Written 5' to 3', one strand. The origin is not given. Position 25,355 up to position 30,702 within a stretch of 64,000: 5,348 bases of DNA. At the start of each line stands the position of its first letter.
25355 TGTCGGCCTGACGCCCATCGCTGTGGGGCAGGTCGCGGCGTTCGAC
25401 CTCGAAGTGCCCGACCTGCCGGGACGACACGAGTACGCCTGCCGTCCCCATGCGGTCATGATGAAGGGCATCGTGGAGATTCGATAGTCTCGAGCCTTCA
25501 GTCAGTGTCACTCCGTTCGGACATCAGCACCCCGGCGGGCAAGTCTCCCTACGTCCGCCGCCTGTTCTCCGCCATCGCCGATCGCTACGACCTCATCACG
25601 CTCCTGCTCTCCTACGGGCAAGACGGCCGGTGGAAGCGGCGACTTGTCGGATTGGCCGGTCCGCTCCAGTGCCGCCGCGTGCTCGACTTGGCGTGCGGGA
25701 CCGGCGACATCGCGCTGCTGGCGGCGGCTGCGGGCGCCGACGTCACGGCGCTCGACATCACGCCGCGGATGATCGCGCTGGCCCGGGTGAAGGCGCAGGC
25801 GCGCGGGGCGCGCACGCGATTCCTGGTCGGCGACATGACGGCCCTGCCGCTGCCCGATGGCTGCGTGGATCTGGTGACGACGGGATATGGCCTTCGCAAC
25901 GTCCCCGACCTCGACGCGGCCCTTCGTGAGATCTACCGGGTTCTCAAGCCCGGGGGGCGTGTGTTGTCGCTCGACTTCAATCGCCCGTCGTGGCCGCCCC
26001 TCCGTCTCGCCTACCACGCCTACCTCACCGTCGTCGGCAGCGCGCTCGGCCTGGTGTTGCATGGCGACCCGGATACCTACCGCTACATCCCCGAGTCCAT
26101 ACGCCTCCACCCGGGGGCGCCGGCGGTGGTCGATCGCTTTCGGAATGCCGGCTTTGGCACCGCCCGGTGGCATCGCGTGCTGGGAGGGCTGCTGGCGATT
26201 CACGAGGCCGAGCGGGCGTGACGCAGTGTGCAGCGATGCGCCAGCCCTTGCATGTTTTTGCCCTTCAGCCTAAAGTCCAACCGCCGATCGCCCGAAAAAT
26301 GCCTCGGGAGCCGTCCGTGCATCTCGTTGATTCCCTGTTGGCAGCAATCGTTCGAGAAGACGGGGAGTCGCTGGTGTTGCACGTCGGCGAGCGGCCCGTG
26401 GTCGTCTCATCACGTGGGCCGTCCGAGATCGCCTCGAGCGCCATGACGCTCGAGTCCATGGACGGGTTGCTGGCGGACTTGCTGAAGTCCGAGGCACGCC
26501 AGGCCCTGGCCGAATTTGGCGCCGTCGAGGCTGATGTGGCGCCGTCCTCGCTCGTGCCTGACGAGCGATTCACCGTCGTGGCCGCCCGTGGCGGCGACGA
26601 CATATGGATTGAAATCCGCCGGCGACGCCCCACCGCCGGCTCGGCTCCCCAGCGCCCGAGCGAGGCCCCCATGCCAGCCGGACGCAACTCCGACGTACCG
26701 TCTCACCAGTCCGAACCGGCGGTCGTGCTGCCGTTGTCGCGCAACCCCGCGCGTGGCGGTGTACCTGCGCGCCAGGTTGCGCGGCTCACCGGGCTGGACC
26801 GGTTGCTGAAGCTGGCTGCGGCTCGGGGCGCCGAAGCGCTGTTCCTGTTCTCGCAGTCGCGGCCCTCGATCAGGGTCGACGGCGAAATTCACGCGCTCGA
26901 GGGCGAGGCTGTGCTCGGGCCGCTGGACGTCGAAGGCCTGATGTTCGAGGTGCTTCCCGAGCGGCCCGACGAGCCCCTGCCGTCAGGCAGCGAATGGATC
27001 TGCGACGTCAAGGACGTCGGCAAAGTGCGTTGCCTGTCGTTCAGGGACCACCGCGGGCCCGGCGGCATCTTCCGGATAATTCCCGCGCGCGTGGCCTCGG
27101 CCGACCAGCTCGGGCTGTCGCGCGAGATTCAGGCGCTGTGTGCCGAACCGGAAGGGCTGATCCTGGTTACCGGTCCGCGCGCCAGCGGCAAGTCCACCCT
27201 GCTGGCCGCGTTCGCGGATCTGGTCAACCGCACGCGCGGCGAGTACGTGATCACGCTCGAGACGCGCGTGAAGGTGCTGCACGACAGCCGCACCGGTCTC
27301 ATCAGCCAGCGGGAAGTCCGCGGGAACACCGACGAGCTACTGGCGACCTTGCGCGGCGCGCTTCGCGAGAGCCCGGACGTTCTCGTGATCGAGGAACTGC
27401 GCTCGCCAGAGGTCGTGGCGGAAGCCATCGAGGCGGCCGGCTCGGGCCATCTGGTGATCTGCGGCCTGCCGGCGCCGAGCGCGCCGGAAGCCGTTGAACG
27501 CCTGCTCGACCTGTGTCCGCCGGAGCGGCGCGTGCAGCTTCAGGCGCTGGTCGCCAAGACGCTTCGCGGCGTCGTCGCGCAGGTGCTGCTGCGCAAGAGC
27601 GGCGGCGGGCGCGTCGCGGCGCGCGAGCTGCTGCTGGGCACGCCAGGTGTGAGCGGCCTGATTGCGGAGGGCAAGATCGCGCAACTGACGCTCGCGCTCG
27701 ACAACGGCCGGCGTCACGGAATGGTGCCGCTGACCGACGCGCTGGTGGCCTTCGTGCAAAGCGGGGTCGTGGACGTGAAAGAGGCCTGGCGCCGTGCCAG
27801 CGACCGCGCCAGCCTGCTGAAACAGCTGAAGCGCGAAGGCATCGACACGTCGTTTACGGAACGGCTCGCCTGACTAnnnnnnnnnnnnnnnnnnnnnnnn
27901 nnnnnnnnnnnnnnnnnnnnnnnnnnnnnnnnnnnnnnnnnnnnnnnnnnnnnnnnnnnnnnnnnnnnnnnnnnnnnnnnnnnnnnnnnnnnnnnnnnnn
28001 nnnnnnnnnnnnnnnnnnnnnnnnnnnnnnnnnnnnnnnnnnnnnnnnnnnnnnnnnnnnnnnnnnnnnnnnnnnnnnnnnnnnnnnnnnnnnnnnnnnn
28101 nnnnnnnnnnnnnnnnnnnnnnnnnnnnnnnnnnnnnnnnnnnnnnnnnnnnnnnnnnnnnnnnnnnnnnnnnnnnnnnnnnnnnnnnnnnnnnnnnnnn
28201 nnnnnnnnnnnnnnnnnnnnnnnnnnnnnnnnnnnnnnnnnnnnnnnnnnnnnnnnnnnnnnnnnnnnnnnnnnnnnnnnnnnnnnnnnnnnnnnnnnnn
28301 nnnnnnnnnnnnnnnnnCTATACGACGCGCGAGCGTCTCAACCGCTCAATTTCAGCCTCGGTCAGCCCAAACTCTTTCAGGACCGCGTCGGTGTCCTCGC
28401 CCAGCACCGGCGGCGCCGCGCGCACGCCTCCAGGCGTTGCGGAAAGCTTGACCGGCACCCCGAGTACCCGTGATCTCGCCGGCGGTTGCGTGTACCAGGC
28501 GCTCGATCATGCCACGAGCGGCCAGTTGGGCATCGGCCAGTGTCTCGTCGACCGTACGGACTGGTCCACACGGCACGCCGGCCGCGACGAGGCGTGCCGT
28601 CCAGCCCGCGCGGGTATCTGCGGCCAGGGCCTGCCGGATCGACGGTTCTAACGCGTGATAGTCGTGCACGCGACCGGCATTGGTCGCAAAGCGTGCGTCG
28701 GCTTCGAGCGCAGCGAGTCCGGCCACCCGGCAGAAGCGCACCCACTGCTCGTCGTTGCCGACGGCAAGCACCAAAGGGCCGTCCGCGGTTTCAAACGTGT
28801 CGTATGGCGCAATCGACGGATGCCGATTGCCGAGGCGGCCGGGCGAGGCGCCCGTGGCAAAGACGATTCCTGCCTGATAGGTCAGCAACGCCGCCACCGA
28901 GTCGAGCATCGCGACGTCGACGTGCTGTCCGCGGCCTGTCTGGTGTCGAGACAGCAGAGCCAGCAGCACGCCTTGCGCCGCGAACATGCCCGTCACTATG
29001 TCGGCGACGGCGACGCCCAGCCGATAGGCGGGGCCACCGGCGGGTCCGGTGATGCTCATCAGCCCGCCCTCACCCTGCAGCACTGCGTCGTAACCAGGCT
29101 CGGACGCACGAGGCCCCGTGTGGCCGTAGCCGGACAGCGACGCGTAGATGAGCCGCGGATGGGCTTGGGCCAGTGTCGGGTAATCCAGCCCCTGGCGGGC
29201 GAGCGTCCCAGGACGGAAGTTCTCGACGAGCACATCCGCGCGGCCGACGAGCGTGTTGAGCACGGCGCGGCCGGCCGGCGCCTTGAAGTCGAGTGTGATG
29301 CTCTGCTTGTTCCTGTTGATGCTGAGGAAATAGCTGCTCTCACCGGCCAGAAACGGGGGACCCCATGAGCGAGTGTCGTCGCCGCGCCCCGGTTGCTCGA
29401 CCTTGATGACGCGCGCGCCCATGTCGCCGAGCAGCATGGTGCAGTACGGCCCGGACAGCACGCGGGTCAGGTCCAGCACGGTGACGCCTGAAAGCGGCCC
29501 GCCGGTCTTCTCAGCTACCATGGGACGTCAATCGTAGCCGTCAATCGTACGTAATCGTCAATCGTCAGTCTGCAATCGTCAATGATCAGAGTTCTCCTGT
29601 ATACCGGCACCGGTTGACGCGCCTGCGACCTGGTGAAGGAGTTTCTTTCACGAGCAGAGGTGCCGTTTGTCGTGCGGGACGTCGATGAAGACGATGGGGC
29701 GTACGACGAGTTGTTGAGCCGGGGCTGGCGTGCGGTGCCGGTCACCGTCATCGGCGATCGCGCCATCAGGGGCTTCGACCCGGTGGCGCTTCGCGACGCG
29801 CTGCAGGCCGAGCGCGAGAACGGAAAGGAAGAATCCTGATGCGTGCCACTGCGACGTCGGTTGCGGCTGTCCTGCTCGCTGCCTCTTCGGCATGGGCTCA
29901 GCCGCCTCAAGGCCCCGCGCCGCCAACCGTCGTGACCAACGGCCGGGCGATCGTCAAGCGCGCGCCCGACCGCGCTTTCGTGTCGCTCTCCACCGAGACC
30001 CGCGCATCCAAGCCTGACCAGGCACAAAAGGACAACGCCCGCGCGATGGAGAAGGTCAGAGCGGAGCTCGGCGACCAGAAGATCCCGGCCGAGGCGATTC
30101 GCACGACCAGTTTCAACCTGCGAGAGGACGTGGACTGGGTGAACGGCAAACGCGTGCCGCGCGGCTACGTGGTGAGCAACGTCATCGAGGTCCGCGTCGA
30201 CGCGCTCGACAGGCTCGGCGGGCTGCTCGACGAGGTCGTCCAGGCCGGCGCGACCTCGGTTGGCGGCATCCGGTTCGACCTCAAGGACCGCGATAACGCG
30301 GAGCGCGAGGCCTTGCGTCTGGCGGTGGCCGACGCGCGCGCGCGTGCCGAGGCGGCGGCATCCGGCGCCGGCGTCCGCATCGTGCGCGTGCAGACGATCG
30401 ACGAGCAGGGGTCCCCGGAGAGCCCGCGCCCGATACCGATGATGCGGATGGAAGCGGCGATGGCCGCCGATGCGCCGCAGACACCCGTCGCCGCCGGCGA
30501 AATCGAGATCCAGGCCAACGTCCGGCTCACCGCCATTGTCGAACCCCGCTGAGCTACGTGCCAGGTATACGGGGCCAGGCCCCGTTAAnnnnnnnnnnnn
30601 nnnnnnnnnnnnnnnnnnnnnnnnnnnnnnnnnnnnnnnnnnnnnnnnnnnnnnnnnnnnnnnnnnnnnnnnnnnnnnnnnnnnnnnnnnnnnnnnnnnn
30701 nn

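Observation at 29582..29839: Glutaredoxin/NrdH-like ORF with TGA in place of the first Cys of CxxC (U-R-A-C): candidate selenoprotein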

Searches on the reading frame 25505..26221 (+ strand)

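Call 63: search_protein_families(library=pfam, proteins=[window:25505-26221:+], max_evalue=0.00001)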
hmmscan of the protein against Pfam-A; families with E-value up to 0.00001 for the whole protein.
window:25505-26221:+ (238 aa): 6 families
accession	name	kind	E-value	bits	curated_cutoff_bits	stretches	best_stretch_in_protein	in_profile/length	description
PF01209.24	Ubie_methyltran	-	8.1e-55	186.1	20.1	1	13-235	5-231/233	ubiE/COQ5 methyltransferase family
PF08241.18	Methyltransf_11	-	5.6e-26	91.4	21.2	1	60-154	1-94/95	Methyltransferase domain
PF13649.12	Methyltransf_25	-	7.7e-26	91.1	27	1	59-151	1-97/97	Methyltransferase domain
PF13847.12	Methyltransf_31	-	8.3e-22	77.9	27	1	58-159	6-113/145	Methyltransferase domain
PF08242.18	Methyltransf_12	-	1.9e-14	54.6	30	1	60-153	1-98/98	Methyltransferase domain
PF13489.12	Methyltransf_23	-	2.6e-13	50.5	27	1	53-162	20-123/164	Methyltransferase domain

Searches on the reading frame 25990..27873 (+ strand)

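Call 63: search_protein_families(library=pfam, proteins=[window:25990-27873:+], max_evalue=0.00001)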
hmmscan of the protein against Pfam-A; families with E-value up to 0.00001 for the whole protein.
window:25990-27873:+ (627 aa): 1 family
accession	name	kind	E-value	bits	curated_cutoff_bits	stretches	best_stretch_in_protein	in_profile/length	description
PF00437.27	T2SSE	-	2e-24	86.4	24.9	1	378-536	132-280/370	Type II/IV secretion system protein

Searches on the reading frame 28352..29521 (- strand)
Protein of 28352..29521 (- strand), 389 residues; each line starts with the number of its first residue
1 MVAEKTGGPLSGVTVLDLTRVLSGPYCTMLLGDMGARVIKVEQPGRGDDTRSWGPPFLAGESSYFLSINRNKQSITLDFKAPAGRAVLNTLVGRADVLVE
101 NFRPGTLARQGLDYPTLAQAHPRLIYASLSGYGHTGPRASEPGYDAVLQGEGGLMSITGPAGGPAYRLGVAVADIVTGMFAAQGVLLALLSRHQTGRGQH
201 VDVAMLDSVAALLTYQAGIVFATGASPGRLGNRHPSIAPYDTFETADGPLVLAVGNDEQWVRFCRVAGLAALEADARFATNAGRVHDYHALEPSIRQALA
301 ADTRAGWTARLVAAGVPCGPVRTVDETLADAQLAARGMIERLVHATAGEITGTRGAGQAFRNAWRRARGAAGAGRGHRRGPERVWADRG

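Call 6: search_protein_families(library=pfam, proteins=[window:28352-29521:-], max_evalue=0.01)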
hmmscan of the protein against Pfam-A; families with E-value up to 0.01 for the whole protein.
window:28352-29521:- (389 aa): 1 family
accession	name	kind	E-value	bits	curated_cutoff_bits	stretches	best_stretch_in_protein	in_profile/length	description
PF02515.22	CoA_transf_3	-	1.9e-127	425.8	23.3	1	10-353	1-342/366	CoA-transferase family III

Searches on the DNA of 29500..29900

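Call 59: search_rna_families(source=window, start=29500, end=29900, threshold=evalue, max_evalue=10)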
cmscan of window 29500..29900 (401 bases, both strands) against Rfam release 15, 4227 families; matches with E-value up to 10: 3.
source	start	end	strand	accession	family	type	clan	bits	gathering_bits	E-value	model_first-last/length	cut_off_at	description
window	29681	29741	+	RF01276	sR53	Gene; snRNA; snoRNA; CD-box;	-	14.2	49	0.59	1-60/60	no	Small nucleolar RNA sR53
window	29672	29767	+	RF01059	mir-598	Gene; miRNA;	-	13.2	69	9.8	1-80/80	no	mir-598 microRNA precursor family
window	29637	29763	+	RF02156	NPPA-AS1_1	Gene; lncRNA;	-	11.4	45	8.1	1-176/176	no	NPPA antisense RNA 1 conserved region 1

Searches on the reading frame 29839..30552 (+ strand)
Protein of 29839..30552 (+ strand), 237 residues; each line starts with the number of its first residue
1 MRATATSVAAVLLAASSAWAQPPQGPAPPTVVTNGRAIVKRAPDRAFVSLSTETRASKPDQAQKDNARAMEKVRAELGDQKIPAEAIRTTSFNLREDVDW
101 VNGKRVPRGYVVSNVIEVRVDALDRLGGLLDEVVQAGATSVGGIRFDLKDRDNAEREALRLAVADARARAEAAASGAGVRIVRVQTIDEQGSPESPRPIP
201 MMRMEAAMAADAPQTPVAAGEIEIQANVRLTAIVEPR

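Call 6: search_protein_families(library=pfam, proteins=[window:29839-30552:+], max_evalue=0.01)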
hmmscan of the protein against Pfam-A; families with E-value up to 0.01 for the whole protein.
window:29839-30552:+ (237 aa): 1 family
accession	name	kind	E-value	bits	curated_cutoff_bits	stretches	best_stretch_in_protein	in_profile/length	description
PF04402.19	SIMPL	-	3.6e-53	181.3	25.2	1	32-231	2-204/205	Protein of unknown function (DUF541)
